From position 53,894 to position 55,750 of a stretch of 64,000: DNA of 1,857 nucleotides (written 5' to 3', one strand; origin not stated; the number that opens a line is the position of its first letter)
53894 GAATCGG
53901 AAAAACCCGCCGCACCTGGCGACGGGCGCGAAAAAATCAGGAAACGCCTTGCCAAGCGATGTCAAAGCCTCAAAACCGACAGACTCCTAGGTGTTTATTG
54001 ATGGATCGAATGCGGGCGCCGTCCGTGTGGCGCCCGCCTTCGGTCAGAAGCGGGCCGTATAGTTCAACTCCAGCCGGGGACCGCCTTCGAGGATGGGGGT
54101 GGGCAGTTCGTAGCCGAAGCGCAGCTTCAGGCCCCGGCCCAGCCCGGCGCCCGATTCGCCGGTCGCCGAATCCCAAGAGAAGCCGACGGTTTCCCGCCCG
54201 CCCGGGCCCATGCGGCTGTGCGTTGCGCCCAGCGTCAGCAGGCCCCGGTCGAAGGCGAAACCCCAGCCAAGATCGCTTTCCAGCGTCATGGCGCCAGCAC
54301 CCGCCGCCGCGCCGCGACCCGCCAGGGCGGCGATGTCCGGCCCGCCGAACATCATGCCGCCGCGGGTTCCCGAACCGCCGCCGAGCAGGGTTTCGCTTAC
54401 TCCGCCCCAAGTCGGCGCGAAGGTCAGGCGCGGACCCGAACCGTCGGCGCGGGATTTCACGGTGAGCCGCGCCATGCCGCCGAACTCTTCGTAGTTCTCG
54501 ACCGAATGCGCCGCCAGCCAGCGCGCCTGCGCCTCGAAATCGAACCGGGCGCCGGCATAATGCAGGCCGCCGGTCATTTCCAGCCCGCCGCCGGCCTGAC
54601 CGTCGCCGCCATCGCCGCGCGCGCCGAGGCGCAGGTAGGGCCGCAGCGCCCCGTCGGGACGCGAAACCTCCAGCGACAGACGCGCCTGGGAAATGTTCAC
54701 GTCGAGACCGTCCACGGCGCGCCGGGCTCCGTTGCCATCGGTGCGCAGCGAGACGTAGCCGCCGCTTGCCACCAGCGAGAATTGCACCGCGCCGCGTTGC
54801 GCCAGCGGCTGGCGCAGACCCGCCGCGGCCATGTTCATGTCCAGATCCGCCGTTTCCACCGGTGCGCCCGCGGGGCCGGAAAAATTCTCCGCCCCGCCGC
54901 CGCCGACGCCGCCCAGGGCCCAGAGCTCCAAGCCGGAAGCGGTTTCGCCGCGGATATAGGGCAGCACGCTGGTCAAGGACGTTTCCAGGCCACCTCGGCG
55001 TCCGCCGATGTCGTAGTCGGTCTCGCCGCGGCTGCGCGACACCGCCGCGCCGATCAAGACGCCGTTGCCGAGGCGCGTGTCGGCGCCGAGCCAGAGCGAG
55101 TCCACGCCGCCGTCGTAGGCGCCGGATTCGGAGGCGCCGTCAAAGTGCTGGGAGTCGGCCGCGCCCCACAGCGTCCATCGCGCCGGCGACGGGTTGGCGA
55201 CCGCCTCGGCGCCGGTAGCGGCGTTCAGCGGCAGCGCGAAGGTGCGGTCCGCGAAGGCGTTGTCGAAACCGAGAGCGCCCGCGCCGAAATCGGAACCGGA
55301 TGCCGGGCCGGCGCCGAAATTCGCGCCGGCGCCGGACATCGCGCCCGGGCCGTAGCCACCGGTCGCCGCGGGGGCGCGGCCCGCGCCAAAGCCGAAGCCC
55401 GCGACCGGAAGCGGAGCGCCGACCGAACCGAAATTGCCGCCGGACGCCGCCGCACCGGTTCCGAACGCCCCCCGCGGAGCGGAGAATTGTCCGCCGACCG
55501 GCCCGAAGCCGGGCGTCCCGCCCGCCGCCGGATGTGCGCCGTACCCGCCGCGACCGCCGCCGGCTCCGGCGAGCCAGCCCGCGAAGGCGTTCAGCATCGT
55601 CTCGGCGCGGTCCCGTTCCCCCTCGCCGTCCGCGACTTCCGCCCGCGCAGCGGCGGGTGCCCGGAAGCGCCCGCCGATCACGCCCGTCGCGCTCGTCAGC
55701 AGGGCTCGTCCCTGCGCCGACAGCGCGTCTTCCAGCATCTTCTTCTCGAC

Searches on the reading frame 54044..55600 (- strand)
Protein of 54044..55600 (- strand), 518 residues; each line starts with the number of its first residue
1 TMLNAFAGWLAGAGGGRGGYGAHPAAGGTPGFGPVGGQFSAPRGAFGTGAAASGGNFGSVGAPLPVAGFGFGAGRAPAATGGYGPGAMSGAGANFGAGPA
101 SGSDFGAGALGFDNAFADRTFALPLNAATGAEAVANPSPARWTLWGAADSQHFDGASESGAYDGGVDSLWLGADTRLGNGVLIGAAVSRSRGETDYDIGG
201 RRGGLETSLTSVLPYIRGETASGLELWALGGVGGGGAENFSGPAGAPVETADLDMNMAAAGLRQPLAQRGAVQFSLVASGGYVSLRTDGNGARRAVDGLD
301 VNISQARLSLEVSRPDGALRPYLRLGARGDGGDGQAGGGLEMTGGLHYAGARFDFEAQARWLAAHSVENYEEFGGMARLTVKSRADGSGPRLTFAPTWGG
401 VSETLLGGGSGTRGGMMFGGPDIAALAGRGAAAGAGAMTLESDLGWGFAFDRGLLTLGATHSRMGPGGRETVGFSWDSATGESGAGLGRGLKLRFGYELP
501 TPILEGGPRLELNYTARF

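Call 14: search_protein_families(library=pfam, proteins=[window:54044-55600:-], max_evalue=10)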
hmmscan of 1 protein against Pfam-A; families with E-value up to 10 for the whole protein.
window:54044-55600:- (518 aa): 0 families

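Call 39: search_solved_structures(query=window:54044-55600:-, max_evalue=10)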
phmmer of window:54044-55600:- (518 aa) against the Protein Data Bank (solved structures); distinct sequences matched with E-value up to 10: 0.

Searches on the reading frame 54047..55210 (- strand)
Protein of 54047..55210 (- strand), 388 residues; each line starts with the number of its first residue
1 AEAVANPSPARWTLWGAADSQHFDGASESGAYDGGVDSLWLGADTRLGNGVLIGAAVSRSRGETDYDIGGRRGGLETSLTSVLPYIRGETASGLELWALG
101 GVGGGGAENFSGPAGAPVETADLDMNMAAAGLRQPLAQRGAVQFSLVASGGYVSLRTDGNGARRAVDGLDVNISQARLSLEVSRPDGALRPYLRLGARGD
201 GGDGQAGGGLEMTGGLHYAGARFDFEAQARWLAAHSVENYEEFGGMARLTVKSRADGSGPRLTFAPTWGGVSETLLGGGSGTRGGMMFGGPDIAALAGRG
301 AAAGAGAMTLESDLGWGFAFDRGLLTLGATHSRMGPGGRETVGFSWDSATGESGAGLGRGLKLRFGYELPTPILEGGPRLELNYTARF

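Call 42: find_homologous_proteins(query=window:54047-55210:-)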
Query window:54047-55210:- (388 aa): 7 proteins with E <= 0.001 among 8000 candidates.
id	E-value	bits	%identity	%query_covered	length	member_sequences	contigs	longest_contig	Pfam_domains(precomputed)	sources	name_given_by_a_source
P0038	1.1e-109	385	55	98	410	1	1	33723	-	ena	-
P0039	3.7e-107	377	50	98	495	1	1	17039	-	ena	-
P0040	4.6e-93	331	58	80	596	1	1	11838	PF05036.19,PF03797.26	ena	-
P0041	4.7e-89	318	47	97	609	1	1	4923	PF03797.26,PF05345.19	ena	-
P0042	4.1e-75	272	55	68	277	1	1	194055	-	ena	-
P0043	1.4e-58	217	55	57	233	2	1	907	-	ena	-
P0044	7.2e-25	106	38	67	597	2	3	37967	-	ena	-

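Call 45: search_solved_structures(query=A3, max_evalue=10)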
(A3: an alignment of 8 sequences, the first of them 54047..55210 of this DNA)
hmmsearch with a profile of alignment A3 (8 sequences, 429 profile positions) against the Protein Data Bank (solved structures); distinct sequences matched with E-value up to 10: 0.
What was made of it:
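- On Type Va (classical) autotransporter: Sequence-only PDB searches found nothing (calls 39, 45).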

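Call 46: search_protein_families(library=pfam, alignment_id=A3, max_evalue=0.01)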
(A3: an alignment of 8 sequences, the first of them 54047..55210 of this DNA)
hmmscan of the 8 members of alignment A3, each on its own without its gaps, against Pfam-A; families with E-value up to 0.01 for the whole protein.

A. member 1, window:54047-55210:- (388 aa): 1 family
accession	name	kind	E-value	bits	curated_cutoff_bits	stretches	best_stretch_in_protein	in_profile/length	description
PF03797.25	Autotransporter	-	2.6e-05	24.6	26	1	16-204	3-205/255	Autotransporter beta-domain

B. families by the number of members that match (of 8 scanned): 5 families
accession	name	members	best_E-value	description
PF03797.25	Autotransporter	3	1.4e-09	Autotransporter beta-domain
PF05345.18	He_PIG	1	2.3e-06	Putative Ig domain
PF05036.18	SPOR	1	7.8e-06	SPOR domain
PF17803.7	Cadherin_4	1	0.0026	Bacterial cadherin-like domain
PF17963.7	Big_9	1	0.0035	Bacterial Ig domain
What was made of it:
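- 54047..55210 (-): C-terminal translocator (beta-barrel) domain ending in ...NYTARF. PF03797 at E = 2.6e-5, 24.6 bits against a cut-off of 26 (call 46).
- On Type Va (classical) autotransporter: Three of eight aligned family members (the window's C-terminus included) match PF03797 at E up to 0.01; the best reaches 1.4e-9 (call 46).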

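Call 54: predict_structure(alignment_id=A3)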
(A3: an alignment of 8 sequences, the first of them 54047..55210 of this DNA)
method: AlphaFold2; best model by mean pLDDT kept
length: 388 residues; sequences in the alignment: 8
mean_pLDDT: 70.5   pTM: 0.62
mean pLDDT of the five models: 70.5, 66.4, 60.4, 59.2, 58.4
residues with pLDDT >= 90: 80; 70-90: 141; 50-70: 97; < 50: 70
segments of 3 or more residues with pLDDT < 50: 1-9, 264-310, 333-337, 351-355
pLDDT, mean of each block of 10 residues (from residue 1): 34 86 66 83 82 88 77 81 90 91 83 62 88 92 95 80 59 92 88 93 80 91 87 70 88 64 43 29 27 34 37 59 60 51 60 49 72 72 67
secondary structure, 60 per line:
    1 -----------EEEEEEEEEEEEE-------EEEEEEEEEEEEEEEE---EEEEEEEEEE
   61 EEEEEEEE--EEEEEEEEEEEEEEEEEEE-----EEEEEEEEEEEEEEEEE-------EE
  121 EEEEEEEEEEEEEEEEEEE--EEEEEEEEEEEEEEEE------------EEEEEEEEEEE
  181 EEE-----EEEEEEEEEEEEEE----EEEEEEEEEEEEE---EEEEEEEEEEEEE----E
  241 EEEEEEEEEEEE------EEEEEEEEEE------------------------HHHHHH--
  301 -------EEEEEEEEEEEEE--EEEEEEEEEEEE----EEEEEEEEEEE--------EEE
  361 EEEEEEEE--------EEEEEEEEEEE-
elements in order: E12-24 E32-47 E51-68 E71-89 E95-111 E119-139 E142-157 E170-183 E189-202 E207-219 E223-235 E240-252 E259-268 H293-298 E308-320 E323-334 E339-349 E358-368 E377-387
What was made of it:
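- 54047..55210 (-): AlphaFold2 model with pLDDT 70.5, all-beta (call 54).
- On Type Va (classical) autotransporter: The AlphaFold2 model is all-beta (call 54).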

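Call 58: fold_search(model_id=the predicted structure, library=pdb)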
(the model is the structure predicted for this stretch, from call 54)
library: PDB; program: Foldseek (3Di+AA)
matches with E <= 10: 938; with E <= 0.001: 157
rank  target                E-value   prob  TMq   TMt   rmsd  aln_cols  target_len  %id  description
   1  3kvn_X                3.9e-09  1.00  0.45  0.30   6.5       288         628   14  Crystal structure of the full-length autotransporter EstA from Pseudomonas aeruginosa (released 2010-01-26)
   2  3aeh_A                5.1e-09  1.00  0.49  0.67   4.6       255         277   14  Integral membrane domain of autotransporter Hbp (released 2010-07-07)
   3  3kvn_A                7.2e-09  1.00  0.45  0.30   6.5       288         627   14  Crystal structure of the full-length autotransporter EstA from Pseudomonas aeruginosa (released 2010-01-26)
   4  2qom_A                8.7e-09  1.00  0.53  0.76   4.1       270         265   15  The crystal structure of the E.coli EspP autotransporter Beta-domain. (released 2007-11-13)
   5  3slt                  1.2e-08  1.00  0.47  0.59   6.9       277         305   12  Pre-cleavage Structure of the Autotransporter EspP - N1023S Mutant (released 2011-11-16)
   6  3slo                  1.3e-08  1.00  0.51  0.63   6.2       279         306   14  Pre-cleavage Structure of the Autotransporter EspP - N1023D mutant (released 2011-11-16)
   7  4mee                  2.0e-08  1.00  0.44  0.54   7.3       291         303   14  Crystal structure of the transport unit of the autotransporter AIDA-I from Escherichia coli (released 2014-06-04)
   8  3slj                  2.9e-08  1.00  0.49  0.61   6.1       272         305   14  Pre-cleavage Structure of the Autotransporter EspP - N1023A mutant (released 2011-11-16)
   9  2qom_B                8.7e-08  1.00  0.50  0.69   4.3       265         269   13  The crystal structure of the E.coli EspP autotransporter Beta-domain. (released 2007-11-13)
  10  3qq2_B                1.3e-07  1.00  0.51  0.76   4.3       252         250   17  Crystal Structure of the Beta Domain of the Bordetella Autotransporter Brka (released 2011-04-13)
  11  3qq2_A                2.1e-07  1.00  0.50  0.77   4.1       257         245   18  Crystal Structure of the Beta Domain of the Bordetella Autotransporter Brka (released 2011-04-13)
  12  8bo2_P                4.2e-07  1.00  0.48  0.60   5.2       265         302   12  BAM-EspP complex structure with BamA-S425C/EspP-S1299C mutations in nanodisc (released 2023-04-26)
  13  9oqa                  5.4e-07  1.00  0.42  0.28   7.0       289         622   13  Cryo-EM structure of AaaA, a Pseudomonas Aeruginosa autotransporter (released 2025-08-13)
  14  3qq2_C                8.3e-07  1.00  0.50  0.75   4.4       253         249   20  Crystal Structure of the Beta Domain of the Bordetella Autotransporter Brka (released 2011-04-13)
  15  1uyo                  9.2e-07  1.00  0.49  0.67   4.5       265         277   12  Translocator domain of autotransporter NalP from Neisseria meningitidis (released 2004-03-19)
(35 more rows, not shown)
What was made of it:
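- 54047..55210 (-): Foldseek top hits are EstA, Hbp, EspP, AIDA-I, BrkA and NalP beta-domains (call 58).
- On Type Va (classical) autotransporter: The top 16 Foldseek PDB hits are autotransporter beta-domains, with E down to 3.9e-9 and TM-score up to 0.77 on the target (call 58).
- Checked: 'Giant autotransporter' is also confirmed (calls 46, 54, 58).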

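Call 62: find_encoding_contigs(protein=P0038, flank=10000, max_places=2)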
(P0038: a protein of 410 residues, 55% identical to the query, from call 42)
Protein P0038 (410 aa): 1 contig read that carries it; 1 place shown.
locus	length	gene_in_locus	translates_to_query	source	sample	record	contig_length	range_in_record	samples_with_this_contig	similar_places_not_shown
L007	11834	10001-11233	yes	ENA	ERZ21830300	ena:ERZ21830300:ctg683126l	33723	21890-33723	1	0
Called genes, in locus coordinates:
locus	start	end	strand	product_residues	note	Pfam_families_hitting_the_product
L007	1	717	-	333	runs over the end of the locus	PF13401:AAA_22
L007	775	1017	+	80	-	PF22513:FitA-like_RHH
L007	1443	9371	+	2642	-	PF10179:NDNF (faint), PF16656:Pur_ac_phosph_N (faint), PF09294:Interfer-bind (faint), PF23376:Fn3_VIN3 (faint), PF00041:fn3, PF16389:DUF4998 (faint), PF25059:FN3_DSCAM-DSCAML_C (faint), PF00041:fn3, +3 more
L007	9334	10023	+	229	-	PF05345:He_PIG (weak)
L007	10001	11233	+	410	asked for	-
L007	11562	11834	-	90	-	?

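Call 63: find_encoding_contigs(protein=P0042, flank=10000, max_places=2)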
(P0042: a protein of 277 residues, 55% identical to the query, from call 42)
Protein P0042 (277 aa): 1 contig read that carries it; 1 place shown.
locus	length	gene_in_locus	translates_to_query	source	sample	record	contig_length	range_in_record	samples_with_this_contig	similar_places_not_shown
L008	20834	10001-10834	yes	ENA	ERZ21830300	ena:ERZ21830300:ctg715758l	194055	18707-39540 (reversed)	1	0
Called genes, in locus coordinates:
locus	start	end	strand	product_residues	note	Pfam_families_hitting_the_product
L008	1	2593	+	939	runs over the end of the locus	PF07715:Plug, PF00593:TonB_dep_Rec_b-barrel, PF14905:OMP_b-brl_3 (weak)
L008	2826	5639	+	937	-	PF07715:Plug, PF00593:TonB_dep_Rec_b-barrel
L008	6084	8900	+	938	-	PF07715:Plug, PF00593:TonB_dep_Rec_b-barrel, PF14905:OMP_b-brl_3 (weak)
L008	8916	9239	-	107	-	-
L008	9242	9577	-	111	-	PF08843:AbiEii (weak)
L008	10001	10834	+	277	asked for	-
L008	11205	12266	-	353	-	PF04754:Transposase_31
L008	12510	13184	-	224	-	-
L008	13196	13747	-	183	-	-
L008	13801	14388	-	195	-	PF04754:Transposase_31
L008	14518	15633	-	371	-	PF01553:Acyltransferase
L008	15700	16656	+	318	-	PF00753:Lactamase_B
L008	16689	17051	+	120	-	PF00903:Glyoxalase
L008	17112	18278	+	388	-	PF01555:N6_N4_Mtase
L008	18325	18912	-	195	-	-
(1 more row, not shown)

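Call 78: find_encoding_contigs(protein=P0039, flank=10000, max_places=2)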
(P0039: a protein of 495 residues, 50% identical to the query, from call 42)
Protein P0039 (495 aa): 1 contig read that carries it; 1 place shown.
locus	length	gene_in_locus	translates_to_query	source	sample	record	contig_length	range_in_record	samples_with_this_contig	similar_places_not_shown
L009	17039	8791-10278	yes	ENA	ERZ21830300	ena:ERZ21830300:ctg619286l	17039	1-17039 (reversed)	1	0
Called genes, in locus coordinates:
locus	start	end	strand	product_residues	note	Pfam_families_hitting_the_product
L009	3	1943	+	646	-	?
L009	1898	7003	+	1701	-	PF00041:fn3, PF01108:Tissue_fac (faint), PF09294:Interfer-bind (faint), PF16656:Pur_ac_phosph_N (faint), PF21605:CRLF2-like_D2 (faint), PF23376:Fn3_VIN3 (faint), PF25059:FN3_DSCAM-DSCAML_C (faint), PF00041:fn3, +2 more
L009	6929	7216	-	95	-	-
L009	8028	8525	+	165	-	PF05345:He_PIG (weak)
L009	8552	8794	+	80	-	-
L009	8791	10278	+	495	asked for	-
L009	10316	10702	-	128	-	-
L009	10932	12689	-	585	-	PF00884:Sulfatase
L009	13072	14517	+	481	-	PF00884:Sulfatase, PF01663:Phosphodiest (faint), PF16347:SGSH_C (weak)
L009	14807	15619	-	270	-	PF01547:SBP_bac_1, PF13531:SBP_bac_11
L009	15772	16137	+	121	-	PF09722:Xre_MbcA_ParS_C (weak)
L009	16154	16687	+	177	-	PF08808:RES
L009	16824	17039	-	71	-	?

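Call 79: find_encoding_contigs(protein=P0044, flank=10000, max_places=3)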
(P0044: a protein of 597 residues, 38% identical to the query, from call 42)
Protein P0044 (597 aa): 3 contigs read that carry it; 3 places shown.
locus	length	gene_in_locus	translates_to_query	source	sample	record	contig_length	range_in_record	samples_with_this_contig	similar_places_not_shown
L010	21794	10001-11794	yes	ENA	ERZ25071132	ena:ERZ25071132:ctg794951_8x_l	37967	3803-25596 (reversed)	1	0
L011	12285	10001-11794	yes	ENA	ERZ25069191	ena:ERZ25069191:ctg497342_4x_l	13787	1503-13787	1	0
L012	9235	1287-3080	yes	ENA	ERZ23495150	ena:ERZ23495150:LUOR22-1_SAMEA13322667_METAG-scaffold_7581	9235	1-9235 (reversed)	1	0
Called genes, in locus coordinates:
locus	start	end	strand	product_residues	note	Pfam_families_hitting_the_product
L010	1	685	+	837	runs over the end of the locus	PF13191:AAA_16, PF01637:ATPase_2 (faint), PF13401:AAA_22 (weak), PF01978:TrmB (faint), PF24033:DUF7342 (weak)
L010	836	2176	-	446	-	PF14281:PDDEXK_4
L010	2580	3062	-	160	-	PF04191:PEMT, PF04140:ICMT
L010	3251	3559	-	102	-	-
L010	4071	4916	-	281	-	-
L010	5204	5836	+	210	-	-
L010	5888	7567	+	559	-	PF06468:Spond_N, PF00801:PKD (faint), PF03160:Calx-beta (faint), PF20579:LapA (faint), PF17963:Big_9, PF22352:K319L-like_PKD (faint)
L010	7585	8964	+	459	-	PF17803:Cadherin_4, PF17892:Cadherin_5, PF17963:Big_9, PF17803:Cadherin_4, PF17892:Cadherin_5, PF17963:Big_9, PF17803:Cadherin_4, PF17892:Cadherin_5, +4 more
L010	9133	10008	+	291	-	-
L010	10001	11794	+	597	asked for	-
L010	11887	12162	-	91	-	-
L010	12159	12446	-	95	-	PF04365:BrnT_toxin (weak)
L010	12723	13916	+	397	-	PF02661:Fic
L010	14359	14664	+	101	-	PF01850:PIN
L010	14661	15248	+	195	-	-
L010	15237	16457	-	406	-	-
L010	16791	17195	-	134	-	PF01850:PIN (weak), PF13470:PIN_3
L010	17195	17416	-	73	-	PF19891:DUF6364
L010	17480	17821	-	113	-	-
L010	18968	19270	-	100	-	-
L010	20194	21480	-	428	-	PF17170:DUF5128 (weak)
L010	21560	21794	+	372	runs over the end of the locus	-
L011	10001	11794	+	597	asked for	-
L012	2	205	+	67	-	?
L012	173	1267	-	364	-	PF13384:HTH_23, PF13518:HTH_28, PF13551:HTH_29, PF13565:HTH_32, PF13358:DDE_3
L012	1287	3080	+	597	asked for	-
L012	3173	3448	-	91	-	-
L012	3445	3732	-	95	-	PF04365:BrnT_toxin (weak)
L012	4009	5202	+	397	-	PF02661:Fic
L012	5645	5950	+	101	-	PF01850:PIN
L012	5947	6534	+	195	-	-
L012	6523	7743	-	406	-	-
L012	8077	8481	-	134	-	PF01850:PIN (weak), PF13470:PIN_3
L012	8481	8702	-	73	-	PF19891:DUF6364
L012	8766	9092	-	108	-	-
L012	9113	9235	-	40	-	?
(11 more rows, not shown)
